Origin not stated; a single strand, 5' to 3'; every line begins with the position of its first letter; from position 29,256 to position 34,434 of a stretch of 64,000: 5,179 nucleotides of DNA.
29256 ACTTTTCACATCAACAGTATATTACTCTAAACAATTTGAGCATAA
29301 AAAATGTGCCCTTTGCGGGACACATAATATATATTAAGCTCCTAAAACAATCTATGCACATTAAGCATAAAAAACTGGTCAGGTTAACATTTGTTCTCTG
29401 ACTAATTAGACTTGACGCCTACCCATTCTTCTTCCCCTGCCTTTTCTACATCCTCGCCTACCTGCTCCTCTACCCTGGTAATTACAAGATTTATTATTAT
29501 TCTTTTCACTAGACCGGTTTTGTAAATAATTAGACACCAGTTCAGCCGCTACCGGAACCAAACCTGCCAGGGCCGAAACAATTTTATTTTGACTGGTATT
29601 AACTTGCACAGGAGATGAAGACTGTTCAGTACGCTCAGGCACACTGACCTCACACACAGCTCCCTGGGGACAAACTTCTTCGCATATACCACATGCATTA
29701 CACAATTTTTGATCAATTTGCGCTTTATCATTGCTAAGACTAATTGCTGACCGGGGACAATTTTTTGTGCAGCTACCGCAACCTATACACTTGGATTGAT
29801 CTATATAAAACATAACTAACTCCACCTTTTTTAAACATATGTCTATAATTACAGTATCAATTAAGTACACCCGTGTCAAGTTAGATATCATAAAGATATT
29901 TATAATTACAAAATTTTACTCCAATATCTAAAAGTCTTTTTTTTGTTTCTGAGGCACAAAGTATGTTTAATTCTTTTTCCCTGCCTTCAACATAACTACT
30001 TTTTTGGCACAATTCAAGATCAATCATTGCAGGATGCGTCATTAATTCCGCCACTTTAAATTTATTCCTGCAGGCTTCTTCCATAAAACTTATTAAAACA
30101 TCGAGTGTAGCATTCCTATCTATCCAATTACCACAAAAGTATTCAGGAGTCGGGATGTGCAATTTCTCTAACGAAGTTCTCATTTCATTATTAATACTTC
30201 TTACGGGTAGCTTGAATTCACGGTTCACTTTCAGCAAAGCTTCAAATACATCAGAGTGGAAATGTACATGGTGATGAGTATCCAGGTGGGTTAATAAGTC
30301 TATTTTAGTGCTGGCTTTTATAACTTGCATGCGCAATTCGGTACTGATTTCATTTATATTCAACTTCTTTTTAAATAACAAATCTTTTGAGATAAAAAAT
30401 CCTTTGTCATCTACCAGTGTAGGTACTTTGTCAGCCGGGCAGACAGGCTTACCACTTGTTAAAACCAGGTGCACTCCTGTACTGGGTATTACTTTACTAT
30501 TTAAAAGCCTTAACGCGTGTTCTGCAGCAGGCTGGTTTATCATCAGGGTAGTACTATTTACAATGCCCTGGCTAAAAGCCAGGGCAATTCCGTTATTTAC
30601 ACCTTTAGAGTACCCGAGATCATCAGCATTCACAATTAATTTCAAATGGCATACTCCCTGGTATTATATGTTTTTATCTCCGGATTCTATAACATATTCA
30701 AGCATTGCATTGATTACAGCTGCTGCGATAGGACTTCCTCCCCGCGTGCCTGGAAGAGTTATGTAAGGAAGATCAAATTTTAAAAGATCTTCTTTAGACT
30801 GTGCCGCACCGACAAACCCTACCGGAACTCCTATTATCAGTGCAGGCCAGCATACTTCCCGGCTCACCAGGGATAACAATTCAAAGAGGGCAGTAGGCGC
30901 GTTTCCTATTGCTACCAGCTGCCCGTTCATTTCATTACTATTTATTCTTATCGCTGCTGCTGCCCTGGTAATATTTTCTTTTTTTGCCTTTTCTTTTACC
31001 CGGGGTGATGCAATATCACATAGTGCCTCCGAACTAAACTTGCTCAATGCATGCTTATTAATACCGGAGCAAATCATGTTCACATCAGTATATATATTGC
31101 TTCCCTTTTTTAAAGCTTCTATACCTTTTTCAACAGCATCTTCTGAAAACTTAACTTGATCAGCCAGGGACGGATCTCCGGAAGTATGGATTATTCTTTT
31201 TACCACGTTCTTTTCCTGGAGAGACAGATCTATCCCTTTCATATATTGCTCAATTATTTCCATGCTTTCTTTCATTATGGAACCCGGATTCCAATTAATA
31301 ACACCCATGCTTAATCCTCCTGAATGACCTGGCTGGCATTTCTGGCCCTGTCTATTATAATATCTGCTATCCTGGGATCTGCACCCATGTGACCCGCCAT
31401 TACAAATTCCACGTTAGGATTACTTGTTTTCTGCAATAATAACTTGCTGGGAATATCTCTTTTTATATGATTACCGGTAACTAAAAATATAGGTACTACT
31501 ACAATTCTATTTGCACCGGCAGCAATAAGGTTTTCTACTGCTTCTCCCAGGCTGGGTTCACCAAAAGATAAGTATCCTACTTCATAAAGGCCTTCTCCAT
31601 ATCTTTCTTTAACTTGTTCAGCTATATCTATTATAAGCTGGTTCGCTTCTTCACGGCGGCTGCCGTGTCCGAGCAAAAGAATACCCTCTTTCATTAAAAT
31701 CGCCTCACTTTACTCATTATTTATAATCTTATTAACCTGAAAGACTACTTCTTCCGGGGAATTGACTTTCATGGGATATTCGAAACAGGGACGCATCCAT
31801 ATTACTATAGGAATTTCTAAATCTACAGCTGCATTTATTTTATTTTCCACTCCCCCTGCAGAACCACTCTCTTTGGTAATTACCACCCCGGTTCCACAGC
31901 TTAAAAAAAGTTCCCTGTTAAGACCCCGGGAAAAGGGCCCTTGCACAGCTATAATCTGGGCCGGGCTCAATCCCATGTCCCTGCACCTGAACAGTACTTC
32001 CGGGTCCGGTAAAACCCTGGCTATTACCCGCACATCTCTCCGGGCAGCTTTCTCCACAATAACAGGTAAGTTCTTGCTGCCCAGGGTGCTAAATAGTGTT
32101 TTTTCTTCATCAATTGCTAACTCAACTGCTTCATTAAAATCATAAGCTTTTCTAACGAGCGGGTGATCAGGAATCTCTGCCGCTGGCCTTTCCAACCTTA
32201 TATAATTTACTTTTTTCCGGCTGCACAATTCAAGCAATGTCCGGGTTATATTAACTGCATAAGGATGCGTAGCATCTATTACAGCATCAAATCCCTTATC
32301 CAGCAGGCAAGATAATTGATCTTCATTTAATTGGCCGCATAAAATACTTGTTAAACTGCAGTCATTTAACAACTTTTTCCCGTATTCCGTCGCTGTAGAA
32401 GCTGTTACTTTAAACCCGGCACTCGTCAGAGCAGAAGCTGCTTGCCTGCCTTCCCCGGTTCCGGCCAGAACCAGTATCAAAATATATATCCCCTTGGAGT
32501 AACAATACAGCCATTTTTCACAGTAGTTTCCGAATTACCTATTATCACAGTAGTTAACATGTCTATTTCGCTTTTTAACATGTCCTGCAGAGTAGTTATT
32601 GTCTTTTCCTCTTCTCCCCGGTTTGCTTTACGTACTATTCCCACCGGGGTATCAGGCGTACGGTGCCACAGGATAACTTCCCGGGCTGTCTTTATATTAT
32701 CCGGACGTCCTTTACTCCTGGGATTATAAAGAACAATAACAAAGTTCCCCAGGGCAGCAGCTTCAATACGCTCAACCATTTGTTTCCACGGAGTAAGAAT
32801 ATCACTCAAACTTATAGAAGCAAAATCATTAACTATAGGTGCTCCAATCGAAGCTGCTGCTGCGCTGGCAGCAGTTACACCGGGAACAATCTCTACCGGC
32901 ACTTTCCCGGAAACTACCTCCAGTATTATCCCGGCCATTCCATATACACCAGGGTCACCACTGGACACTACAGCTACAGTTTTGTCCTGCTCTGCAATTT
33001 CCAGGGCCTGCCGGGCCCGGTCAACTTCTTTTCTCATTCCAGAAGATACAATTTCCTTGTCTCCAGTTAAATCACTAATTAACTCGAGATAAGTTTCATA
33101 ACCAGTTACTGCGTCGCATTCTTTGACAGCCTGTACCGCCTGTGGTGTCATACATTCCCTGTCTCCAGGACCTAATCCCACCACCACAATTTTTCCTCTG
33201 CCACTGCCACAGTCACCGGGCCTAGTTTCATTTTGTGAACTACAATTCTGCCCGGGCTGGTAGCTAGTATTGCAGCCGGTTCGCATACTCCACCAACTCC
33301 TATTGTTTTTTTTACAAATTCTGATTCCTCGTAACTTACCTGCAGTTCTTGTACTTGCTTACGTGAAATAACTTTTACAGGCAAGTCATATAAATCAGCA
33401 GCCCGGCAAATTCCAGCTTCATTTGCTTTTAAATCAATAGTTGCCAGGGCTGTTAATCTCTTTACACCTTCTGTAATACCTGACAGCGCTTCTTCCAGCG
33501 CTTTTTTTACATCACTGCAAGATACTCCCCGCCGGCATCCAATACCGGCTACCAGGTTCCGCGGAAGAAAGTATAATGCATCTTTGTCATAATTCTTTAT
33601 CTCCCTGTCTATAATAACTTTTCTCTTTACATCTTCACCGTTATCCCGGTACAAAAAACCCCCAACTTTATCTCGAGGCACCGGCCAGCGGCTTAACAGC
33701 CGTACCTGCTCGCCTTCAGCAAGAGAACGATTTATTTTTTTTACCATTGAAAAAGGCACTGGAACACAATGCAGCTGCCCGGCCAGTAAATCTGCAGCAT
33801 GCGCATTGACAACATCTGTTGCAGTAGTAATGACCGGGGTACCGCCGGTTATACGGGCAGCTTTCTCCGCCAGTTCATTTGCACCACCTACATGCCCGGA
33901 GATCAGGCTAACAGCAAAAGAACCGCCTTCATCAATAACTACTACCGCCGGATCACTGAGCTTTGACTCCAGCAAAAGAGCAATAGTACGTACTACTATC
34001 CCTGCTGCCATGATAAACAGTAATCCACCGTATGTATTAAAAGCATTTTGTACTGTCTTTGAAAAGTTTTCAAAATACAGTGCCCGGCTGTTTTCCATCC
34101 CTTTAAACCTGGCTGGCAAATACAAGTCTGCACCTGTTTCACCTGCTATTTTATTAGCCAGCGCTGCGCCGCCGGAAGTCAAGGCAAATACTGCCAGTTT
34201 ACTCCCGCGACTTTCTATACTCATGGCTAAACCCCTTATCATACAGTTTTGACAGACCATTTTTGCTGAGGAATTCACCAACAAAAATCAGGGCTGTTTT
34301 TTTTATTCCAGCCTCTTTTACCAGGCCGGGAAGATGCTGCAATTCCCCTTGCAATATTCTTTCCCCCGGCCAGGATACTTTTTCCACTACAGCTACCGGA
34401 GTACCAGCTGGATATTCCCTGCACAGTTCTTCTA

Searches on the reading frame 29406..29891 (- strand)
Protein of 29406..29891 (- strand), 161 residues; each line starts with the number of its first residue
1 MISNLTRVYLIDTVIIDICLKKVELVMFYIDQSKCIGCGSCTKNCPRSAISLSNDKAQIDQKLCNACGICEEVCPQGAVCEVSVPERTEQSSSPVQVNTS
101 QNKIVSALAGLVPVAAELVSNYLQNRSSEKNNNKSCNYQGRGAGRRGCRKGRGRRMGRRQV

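Call 48: search_protein_families(library=pfam, max_evalue=0.00001, proteins=[window:29406-29891:-])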
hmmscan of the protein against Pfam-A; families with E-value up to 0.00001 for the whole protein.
window:29406-29891:- (161 aa): 10 families
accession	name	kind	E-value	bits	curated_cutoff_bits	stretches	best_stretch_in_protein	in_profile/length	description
PF00037.32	Fer4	-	2.6e-15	56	21.1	2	29-51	2-24/24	4Fe-4S binding domain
PF12837.12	Fer4_6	-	1e-13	50.9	25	1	28-50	2-24/24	4Fe-4S binding domain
PF12797.12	Fer4_2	-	5.3e-12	45.3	24.5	1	28-46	3-21/22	4Fe-4S binding domain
PF12838.12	Fer4_7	-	2.2e-10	41.3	27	1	34-78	1-52/52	4Fe-4S dicluster domain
PF13237.11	Fer4_10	-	1.2e-09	38.4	25.5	1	29-75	3-53/53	4Fe-4S dicluster domain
PF14697.11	Fer4_21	-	2.7e-09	37.5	35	1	30-77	3-55/59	4Fe-4S dicluster domain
PF13187.11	Fer4_9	-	7.1e-09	36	27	1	34-78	1-51/52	4Fe-4S dicluster domain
PF13484.11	Fer4_16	-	4.2e-06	27.9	30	0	34-65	1-30/66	4Fe-4S double cluster binding domain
PF25160.1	LdpA_Fe-S-bd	-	7.1e-06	26.1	27.6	0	41-83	9-47/49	LdpA Fe-S cluster-binding domain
PF12800.12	Fer4_4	-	7.6e-06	26.3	24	0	33-47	2-16/17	4Fe-4S binding domain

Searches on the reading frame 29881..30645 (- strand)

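Call 48: search_protein_families(library=pfam, max_evalue=0.00001, proteins=[window:29881-30645:-])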
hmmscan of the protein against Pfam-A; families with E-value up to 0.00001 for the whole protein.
window:29881-30645:- (254 aa): 1 family
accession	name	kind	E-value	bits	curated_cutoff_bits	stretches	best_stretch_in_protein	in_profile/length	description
PF04794.17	YdjC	-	5.9e-55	187.4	29.7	1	2-238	1-264/266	YdjC-like protein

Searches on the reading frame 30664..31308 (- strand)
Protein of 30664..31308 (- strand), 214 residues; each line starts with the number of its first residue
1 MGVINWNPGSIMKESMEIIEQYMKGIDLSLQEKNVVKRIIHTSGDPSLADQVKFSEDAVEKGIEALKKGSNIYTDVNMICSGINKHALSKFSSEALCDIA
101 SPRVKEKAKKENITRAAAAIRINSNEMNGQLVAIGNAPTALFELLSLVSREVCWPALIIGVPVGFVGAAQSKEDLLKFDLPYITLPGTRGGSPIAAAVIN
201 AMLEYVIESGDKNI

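Call 48: search_protein_families(library=pfam, max_evalue=0.00001, proteins=[window:30664-31308:-])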
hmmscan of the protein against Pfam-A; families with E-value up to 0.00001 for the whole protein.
window:30664-31308:- (214 aa): 1 family
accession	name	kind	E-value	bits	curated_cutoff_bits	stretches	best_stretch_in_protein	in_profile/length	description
PF02570.20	CbiC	-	1.2e-73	247.4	22.5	1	11-204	2-195/196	Precorrin-8X methylmutase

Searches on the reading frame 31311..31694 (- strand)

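Call 48: search_protein_families(library=pfam, max_evalue=0.00001, proteins=[window:31311-31694:-])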
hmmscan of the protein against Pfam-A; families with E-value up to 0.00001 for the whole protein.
window:31311-31694:- (127 aa): 2 families
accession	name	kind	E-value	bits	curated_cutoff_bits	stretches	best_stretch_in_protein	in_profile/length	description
PF01903.22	CbiX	-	7.1e-31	107.1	22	1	10-114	1-105/106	CbiX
PF06180.16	CbiK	-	1.3e-06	28.4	26.2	1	2-120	141-260/262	Cobalt chelatase (CbiK)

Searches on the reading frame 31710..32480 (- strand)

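Call 48: search_protein_families(library=pfam, max_evalue=0.00001, proteins=[window:31710-32480:-])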
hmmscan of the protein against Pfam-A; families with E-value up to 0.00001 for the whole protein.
window:31710-32480:- (256 aa): 1 family
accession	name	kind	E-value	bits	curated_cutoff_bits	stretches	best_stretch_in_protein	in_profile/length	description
PF02571.20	CbiJ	-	9.9e-67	225.3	28.6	1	2-246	2-230/234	Precorrin-6x reductase CbiJ/CobK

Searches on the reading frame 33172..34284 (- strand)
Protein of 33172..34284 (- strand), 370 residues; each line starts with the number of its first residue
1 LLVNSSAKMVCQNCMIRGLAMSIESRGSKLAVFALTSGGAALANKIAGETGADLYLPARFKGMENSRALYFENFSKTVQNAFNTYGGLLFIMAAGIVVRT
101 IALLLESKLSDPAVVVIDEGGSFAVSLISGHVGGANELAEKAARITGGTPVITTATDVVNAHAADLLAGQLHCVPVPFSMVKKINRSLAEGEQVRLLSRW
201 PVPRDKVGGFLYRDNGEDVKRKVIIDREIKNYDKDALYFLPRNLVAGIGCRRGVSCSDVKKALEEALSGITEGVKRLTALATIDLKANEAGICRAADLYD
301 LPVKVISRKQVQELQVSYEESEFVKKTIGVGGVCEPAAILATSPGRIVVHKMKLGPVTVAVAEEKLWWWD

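Call 48: search_protein_families(library=pfam, max_evalue=0.00001, proteins=[window:33172-34284:-])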
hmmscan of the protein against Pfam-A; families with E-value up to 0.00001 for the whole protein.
window:33172-34284:- (370 aa): 2 families
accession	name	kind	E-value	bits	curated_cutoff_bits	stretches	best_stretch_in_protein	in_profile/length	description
PF11760.13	CbiG_N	-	2e-34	117.8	25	1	77-157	2-82/82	Cobalamin synthesis G N-terminal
PF01890.21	CbiG_C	-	1.9e-32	112.6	27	1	244-362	1-117/117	Cobalamin synthesis G C-terminus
